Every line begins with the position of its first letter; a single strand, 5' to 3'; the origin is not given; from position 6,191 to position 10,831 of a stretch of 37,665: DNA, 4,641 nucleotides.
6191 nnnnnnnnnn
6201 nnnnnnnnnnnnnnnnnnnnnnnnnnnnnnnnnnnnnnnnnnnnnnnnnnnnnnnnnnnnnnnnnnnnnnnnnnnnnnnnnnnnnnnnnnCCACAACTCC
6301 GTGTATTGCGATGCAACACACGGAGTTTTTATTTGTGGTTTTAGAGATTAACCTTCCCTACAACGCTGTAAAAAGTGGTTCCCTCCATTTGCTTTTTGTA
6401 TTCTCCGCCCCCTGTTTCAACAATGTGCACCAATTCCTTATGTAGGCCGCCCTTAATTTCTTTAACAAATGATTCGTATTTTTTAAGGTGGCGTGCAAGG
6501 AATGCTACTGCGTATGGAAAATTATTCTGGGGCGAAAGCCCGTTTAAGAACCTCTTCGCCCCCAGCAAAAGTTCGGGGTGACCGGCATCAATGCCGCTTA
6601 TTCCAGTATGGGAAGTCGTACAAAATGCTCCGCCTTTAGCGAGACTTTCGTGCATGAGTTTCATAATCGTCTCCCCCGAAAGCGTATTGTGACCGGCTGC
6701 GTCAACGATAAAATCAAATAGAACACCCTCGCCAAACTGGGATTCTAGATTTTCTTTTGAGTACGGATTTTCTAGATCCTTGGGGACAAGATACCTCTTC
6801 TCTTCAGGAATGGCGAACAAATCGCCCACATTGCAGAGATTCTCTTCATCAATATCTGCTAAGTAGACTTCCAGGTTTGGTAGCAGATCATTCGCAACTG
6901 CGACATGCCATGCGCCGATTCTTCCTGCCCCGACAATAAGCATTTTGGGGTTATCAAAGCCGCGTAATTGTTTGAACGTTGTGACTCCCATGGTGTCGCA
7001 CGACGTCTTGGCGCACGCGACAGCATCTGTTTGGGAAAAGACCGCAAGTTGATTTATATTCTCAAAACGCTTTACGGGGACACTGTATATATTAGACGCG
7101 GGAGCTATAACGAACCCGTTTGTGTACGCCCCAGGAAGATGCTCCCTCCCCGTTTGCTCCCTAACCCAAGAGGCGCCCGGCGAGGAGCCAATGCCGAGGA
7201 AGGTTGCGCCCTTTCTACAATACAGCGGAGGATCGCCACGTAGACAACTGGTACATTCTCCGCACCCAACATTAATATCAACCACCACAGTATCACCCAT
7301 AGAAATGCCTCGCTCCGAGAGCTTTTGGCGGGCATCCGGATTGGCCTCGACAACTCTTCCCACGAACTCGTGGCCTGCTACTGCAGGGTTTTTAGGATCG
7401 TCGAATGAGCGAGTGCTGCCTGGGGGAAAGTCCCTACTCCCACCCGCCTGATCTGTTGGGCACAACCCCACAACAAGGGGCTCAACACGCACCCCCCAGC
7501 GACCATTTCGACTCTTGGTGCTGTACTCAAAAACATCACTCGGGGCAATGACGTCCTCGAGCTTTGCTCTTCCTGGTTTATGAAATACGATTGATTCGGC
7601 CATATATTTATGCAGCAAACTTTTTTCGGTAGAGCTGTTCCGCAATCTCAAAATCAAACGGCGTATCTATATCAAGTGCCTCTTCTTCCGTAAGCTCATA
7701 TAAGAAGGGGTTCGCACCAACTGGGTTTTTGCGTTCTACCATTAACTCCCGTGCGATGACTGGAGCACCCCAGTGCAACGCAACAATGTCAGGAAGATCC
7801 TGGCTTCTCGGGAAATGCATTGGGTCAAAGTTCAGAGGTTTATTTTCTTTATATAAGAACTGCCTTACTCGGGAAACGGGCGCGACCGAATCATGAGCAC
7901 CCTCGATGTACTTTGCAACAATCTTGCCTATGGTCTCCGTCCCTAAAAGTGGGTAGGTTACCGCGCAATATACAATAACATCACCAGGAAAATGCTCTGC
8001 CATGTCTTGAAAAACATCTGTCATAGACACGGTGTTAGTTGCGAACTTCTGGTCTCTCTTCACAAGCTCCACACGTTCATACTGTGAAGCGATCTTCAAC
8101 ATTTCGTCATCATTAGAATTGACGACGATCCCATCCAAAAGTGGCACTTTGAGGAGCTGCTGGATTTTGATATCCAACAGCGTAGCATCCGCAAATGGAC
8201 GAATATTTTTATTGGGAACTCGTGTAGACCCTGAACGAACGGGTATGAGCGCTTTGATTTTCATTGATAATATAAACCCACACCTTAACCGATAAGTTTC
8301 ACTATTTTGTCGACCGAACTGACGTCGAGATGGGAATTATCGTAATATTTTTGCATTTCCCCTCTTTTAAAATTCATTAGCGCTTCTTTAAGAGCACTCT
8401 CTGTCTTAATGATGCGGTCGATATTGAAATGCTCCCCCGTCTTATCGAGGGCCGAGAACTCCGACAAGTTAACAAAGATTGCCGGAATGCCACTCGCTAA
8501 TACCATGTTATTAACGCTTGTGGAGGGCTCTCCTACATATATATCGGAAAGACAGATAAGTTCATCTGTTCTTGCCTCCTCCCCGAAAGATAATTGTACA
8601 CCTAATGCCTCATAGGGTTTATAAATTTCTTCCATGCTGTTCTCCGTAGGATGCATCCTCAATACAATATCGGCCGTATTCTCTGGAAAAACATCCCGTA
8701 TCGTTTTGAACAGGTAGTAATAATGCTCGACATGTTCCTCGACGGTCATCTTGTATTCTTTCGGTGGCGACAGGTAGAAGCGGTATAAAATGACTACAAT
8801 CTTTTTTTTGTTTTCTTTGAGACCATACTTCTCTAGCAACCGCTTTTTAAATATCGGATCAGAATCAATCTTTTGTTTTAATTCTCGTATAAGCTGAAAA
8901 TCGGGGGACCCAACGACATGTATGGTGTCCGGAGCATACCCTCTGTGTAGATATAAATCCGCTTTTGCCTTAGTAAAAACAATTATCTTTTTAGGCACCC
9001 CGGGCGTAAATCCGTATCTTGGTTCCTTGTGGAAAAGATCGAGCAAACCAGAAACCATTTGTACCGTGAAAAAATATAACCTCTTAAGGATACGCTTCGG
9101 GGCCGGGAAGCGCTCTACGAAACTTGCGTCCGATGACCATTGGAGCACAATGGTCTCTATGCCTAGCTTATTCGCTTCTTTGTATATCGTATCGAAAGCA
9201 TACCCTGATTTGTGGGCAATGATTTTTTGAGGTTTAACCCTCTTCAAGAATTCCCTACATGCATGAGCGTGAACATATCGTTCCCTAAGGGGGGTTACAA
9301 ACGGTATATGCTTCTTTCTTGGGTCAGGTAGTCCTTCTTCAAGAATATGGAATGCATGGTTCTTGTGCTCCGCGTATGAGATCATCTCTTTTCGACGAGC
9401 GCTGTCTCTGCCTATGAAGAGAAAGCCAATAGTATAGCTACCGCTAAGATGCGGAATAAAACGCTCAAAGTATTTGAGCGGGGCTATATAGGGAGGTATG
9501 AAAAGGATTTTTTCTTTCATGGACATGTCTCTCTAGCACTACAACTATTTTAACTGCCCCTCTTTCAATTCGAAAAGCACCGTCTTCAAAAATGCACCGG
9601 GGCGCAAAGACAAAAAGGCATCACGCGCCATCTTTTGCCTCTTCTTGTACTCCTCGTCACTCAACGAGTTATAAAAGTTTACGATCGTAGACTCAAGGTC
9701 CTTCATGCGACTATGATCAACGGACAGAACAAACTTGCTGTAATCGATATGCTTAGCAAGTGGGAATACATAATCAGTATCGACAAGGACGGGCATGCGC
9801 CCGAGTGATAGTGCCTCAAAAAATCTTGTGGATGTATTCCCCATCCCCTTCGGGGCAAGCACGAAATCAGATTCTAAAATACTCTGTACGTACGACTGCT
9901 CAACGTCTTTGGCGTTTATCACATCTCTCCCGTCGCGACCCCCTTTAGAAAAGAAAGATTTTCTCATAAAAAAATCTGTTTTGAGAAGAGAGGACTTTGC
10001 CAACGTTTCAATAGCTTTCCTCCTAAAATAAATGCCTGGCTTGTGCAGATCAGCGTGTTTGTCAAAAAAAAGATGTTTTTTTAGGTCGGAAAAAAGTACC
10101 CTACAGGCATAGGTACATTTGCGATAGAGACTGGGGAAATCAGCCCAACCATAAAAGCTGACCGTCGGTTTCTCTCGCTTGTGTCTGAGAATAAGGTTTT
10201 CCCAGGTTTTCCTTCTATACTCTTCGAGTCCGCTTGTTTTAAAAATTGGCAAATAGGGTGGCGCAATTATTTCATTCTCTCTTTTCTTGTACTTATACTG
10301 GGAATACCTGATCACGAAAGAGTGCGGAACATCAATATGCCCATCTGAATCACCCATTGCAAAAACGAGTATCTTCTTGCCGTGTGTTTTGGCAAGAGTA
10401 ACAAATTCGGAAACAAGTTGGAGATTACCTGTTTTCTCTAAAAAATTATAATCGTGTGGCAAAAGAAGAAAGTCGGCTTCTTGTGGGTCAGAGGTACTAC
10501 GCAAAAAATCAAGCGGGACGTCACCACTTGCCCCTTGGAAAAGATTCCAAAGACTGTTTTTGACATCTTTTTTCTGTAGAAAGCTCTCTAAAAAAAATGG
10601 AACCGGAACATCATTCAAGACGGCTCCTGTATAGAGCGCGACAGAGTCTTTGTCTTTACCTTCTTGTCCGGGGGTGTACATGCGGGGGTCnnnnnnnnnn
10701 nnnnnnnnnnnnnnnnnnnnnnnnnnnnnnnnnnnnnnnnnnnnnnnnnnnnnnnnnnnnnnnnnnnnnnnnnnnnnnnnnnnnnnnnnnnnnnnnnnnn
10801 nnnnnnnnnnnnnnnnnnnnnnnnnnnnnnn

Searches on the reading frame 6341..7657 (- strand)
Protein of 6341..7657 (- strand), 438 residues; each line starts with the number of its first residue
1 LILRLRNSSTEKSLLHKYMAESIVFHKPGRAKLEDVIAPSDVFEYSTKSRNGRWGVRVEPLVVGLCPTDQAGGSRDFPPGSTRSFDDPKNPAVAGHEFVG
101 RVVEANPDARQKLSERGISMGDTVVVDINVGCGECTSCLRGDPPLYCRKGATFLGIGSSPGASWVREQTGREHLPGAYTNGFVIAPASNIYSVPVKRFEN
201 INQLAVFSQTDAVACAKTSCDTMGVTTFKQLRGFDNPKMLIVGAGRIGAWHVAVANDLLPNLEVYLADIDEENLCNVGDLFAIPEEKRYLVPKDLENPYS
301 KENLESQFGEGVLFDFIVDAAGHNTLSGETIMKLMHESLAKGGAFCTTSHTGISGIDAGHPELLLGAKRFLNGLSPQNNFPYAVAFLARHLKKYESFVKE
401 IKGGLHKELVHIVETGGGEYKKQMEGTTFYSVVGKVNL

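Call 6: search_protein_families(library=pfam, proteins=[window:6341-7657:-], max_evalue=0.001)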
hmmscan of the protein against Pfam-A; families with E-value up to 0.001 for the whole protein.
window:6341-7657:- (438 aa): 1 family
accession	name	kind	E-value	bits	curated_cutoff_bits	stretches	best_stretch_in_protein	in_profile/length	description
PF08240.17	ADH_N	-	1.6e-11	44.8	23.5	1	56-176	5-86/104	Alcohol dehydrogenase GroES-like domain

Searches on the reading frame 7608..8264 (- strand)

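Call 6: search_protein_families(library=pfam, proteins=[window:7608-8264:-], max_evalue=0.001)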
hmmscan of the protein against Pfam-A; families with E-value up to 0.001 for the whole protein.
window:7608-8264:- (218 aa): 1 family
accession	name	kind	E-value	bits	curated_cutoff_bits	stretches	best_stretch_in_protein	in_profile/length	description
PF02348.25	CTP_transf_3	-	3.9e-19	69.8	22.6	1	5-134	2-130/217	Cytidylyltransferase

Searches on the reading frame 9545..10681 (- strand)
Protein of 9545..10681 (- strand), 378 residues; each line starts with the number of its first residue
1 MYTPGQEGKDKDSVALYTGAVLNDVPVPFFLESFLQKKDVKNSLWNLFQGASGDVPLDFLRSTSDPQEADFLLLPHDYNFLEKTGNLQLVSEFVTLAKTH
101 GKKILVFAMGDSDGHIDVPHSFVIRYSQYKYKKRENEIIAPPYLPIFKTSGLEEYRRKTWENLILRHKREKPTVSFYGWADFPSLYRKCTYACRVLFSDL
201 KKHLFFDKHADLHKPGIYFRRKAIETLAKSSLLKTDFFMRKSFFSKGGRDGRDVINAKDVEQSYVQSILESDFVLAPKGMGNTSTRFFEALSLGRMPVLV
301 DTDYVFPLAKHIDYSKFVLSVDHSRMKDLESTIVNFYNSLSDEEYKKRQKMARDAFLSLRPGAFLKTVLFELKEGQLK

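Call 6: search_protein_families(library=pfam, proteins=[window:9545-10681:-], max_evalue=0.001)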
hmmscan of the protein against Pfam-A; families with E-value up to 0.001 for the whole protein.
window:9545-10681:- (378 aa): 2 families
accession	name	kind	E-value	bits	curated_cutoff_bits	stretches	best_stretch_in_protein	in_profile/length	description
PF03016.20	Exostosin_GT47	-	1.4e-12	47.9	33.4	1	252-332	214-289/293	Exostosin GT47 domain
PF24785.1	RXYLT1_C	-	5.9e-07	29.5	27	1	256-302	62-108/187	RXYLT1 C-terminal domain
